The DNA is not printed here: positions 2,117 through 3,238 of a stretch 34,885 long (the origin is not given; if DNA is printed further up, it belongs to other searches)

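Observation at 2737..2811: Heptamer-array inverted repeat translated inside the ATP-binding domain of sensor kinase 1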

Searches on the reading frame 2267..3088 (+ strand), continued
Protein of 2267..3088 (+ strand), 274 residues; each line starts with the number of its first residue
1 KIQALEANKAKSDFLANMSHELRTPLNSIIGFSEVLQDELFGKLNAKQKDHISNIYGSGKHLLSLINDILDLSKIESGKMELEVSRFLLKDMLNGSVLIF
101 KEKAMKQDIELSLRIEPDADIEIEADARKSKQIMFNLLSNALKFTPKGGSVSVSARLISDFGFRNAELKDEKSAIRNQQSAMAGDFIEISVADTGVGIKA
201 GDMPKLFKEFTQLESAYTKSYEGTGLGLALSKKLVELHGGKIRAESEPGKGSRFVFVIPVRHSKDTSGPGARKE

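Call 55: search_solved_structures(query=window:2267-3088:+, max_evalue=1e-20, show_alignments=2)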
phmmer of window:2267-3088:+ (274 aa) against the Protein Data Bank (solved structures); distinct sequences matched with E-value up to 1e-20: 20.
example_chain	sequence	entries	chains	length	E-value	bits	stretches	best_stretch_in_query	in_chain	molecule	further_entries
7z8n_A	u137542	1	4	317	2.7e-50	174.9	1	3-256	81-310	Histidine kinase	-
7p8e_A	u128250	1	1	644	3.6e-40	141.8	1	1-151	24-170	Receiver domain of histidine kinase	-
4jas_A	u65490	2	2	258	6.2e-37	131.2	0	8-148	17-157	Histidine kinase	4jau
3dge_A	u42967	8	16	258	4e-36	128.5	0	8-148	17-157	Sensor protein | Histidine kinase | Sensor histidine kinase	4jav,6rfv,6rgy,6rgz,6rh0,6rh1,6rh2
2c2a_A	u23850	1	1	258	4e-36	128.5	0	8-148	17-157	SENSOR HISTIDINE KINASE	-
5uht_A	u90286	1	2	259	4.1e-36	128.5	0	8-148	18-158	Sensor histidine kinase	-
6azr_A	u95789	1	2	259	2.2e-35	126.1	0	8-148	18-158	Sensor histidine kinase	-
6rh7_A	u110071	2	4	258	1e-34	123.9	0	8-148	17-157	Sensor histidine kinase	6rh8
4q20_A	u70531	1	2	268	1e-33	120.6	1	5-157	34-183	Sensor protein DivL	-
4i5s_A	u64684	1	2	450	7.6e-31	111.2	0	10-156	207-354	Putative histidine kinase CovS; VicK-like protein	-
7n0e_B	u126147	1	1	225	3.2e-30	109.2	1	11-153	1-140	Histidine kinase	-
6dk8_A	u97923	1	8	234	5e-30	108.5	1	13-153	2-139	RetS (Regulator of Exopolysaccharide and Type III Secretion)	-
6dk7_A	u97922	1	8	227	6.9e-30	108.1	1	13-155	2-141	RetS (Regulator of Exopolysaccharide and Type III Secretion)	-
6qrj_A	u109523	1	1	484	2.6e-28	102.9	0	14-153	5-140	Hybrid kinase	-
5c93_A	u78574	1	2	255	3.4e-28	102.5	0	10-156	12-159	Histidine kinase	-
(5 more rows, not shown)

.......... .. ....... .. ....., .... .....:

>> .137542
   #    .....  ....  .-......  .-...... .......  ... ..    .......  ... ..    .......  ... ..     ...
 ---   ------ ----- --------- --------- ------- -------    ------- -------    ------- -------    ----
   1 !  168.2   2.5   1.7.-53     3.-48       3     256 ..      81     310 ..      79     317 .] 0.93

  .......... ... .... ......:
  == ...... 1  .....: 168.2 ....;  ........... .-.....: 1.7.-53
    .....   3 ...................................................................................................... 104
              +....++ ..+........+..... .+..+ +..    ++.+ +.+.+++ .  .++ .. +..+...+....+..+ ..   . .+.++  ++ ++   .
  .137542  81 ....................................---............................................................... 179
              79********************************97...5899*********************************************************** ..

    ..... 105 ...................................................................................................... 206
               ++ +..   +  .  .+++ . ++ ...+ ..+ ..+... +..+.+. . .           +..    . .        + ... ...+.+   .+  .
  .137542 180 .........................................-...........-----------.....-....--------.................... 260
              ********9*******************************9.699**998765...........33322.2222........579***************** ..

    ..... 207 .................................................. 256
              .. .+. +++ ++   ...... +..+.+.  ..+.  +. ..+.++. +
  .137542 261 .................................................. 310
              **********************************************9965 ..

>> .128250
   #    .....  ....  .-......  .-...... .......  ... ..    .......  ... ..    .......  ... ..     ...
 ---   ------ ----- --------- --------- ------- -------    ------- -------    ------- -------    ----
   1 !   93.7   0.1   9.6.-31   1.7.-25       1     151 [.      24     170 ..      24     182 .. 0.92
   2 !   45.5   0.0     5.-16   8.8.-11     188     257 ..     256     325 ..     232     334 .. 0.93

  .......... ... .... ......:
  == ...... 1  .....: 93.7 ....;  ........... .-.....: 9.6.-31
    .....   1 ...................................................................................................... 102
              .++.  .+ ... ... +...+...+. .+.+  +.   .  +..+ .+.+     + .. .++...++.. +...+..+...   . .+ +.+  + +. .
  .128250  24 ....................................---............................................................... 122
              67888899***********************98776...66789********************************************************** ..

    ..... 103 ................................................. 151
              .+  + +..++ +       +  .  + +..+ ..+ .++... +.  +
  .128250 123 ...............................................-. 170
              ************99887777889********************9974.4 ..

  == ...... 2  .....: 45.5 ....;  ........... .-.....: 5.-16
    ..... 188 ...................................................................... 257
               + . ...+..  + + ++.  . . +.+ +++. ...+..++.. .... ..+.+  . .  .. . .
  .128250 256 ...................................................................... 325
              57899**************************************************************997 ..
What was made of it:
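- Checked: Solved kinases align with a gap at this point (call 55).
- Plant hybrid kinases also carry a long insertion at this site (7p8e alignment, call 55).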

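Call 64: find_encoding_contigs(protein=P0095, flank=10000, max_places=6)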
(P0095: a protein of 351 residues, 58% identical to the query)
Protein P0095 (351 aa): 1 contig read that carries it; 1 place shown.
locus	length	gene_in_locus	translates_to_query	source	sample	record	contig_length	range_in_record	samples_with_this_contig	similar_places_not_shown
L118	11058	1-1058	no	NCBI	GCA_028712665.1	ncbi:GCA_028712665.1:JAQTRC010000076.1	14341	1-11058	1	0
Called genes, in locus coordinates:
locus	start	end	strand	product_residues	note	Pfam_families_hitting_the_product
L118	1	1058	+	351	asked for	PF08448:PAS_4, PF13426:PAS_9, PF00512:HisKA, PF02518:HATPase_c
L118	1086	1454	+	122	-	PF00072:Response_reg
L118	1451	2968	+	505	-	PF00072:Response_reg, PF13487:HD_5, PF01966:HD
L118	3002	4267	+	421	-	PF00072:Response_reg, PF13487:HD_5, PF01966:HD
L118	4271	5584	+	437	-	PF00072:Response_reg, PF00989:PAS, PF08448:PAS_4, PF13426:PAS_9, PF08447:PAS_3, PF00990:GGDEF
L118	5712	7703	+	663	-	PF13188:PAS_8, PF00989:PAS, PF13188:PAS_8, PF08447:PAS_3, PF08448:PAS_4, PF13426:PAS_9, PF02518:HATPase_c, PF00072:Response_reg, +2 more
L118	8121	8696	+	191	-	-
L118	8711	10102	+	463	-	PF13091:PLDc_2, PF00614:PLDc (weak), PF13091:PLDc_2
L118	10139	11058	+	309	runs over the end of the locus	-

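Call 65: find_encoding_contigs(protein=P0118, flank=10000, max_places=6)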
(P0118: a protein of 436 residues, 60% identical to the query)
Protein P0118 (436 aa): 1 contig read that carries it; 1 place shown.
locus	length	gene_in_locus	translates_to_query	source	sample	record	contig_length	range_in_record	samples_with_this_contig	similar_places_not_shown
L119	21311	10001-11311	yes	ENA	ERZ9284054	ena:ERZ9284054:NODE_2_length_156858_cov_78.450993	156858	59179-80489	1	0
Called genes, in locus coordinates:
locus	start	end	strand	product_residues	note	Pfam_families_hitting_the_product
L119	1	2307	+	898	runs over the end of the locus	PF01339:CheB_methylest, PF03705:CheR_N, PF01739:CheR, PF28016:Mua (faint), PF08448:PAS_4 (weak), PF13596:PAS_10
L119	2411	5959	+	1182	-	PF00989:PAS, PF13426:PAS_9, PF00989:PAS, PF13426:PAS_9, PF00989:PAS, PF13426:PAS_9, PF00512:HisKA, PF02518:HATPase_c, +4 more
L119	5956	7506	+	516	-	PF00072:Response_reg, PF00158:Sigma54_activat, PF14532:Sigma54_activ_2, PF00004:AAA (weak), PF07728:AAA_5, PF25601:AAA_lid_14, PF02954:HTH_8 (weak)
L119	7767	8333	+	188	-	-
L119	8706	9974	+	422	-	PF00512:HisKA, PF02518:HATPase_c, PF00072:Response_reg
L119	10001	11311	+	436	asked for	PF00989:PAS, PF13426:PAS_9, PF00512:HisKA, PF02518:HATPase_c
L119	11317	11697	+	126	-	PF00072:Response_reg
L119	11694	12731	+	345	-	PF00072:Response_reg, PF13487:HD_5, PF01966:HD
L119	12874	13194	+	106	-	PF06305:LapA_dom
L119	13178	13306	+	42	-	PF03625:DUF302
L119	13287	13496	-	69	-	-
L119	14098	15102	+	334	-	PF04087:DUF389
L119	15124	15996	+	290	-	PF03631:Virul_fac_BrkB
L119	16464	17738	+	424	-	PF00512:HisKA, PF02518:HATPase_c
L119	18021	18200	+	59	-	PF05532:CsbD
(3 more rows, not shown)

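Call 84: fold_search(model_id=the predicted structure, library=pdb)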
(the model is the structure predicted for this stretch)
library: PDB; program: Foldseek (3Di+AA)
matches with E <= 10: 535; with E <= 0.001: 323
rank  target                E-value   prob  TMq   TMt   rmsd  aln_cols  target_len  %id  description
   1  7z8n_A                1.7e-20  1.00  0.65  0.61   6.2       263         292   39  GacS histidine kinase from Pseudomonas aeruginosa (released 2022-07-13)
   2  6rh7_A                5.5e-20  1.00  0.60  0.68   7.3       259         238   29  Revisiting pH-gated conformational switch. Complex HK853 mutant H260A -RR468 mutant D53A pH 7.5 (released 2020-02-19)
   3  4q20_B                8.2e-20  1.00  0.62  0.75   5.3       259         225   31  Crystal structure of a C-terminal part of tyrosine kinase (DivL) from Caulobacter crescentus CB15 at 2.50 A resolution (released 2014-04-23)
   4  6rgz_A                8.2e-20  1.00  0.61  0.69   6.8       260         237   30  Revisiting pH-gated conformational switch. Complex HK853-RR468 pH 6.5 (released 2020-02-19)
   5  6rh0_B                1.3e-19  1.00  0.62  0.71   6.6       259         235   30  Revisiting pH-gated conformational switch. Complex HK853-RR468 pH 5.5 (released 2020-02-19)
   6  6azr_A                1.3e-19  1.00  0.60  0.70   6.7       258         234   30  Crystal structure of the T264A HK853cp-BeF3-RR468 complex (released 2017-12-27)
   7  5uht_A                1.5e-19  1.00  0.61  0.70   6.6       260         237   30  Structure of the Thermotoga maritima HK853-BeF3-RR468 complex at pH 5.0 (released 2017-12-27)
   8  6rgy_B                2.0e-19  1.00  0.61  0.70   6.6       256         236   30  Revisiting pH-gated conformational switch. Complex HK853-RR468 pH 7.5 (released 2020-02-19)
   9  6rh8_A                2.3e-19  1.00  0.60  0.69   6.7       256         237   29  Revisiting pH-gated conformational switch. Complex HK853 mutant H260A -RR468 mutant D53A pH 5.3 (released 2020-02-19)
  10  6rh0_A                2.6e-19  1.00  0.61  0.70   6.6       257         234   30  Revisiting pH-gated conformational switch. Complex HK853-RR468 pH 5.5 (released 2020-02-19)
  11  6rgy_A                3.1e-19  1.00  0.59  0.68   7.2       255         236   31  Revisiting pH-gated conformational switch. Complex HK853-RR468 pH 7.5 (released 2020-02-19)
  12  6rh7_B                4.1e-19  1.00  0.59  0.68   7.3       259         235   30  Revisiting pH-gated conformational switch. Complex HK853 mutant H260A -RR468 mutant D53A pH 7.5 (released 2020-02-19)
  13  9a5d_A                8.3e-19  1.00  0.57  0.28   9.1       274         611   29  Integrative model of WALK-YYCH by crosslinking MS and deep learning (released 2024-09-18)
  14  6rfv_B                1.0e-18  1.00  0.60  0.69   7.0       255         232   30  Revisiting pH-gated conformational switch. Complex HK853-RR468 pH 7 (released 2020-02-19)
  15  4q20_A                1.1e-18  1.00  0.60  0.71   5.8       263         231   30  Crystal structure of a C-terminal part of tyrosine kinase (DivL) from Caulobacter crescentus CB15 at 2.50 A resolution (released 2014-04-23)
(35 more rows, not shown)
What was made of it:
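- On Histidine kinase catalytic core (HisKA + HATPase_c): Calls 55 and 84: best matches are GacS 7z8n, HK853 and RetS.
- The model matches GacS, HK853 and RetS catalytic cores (call 84).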
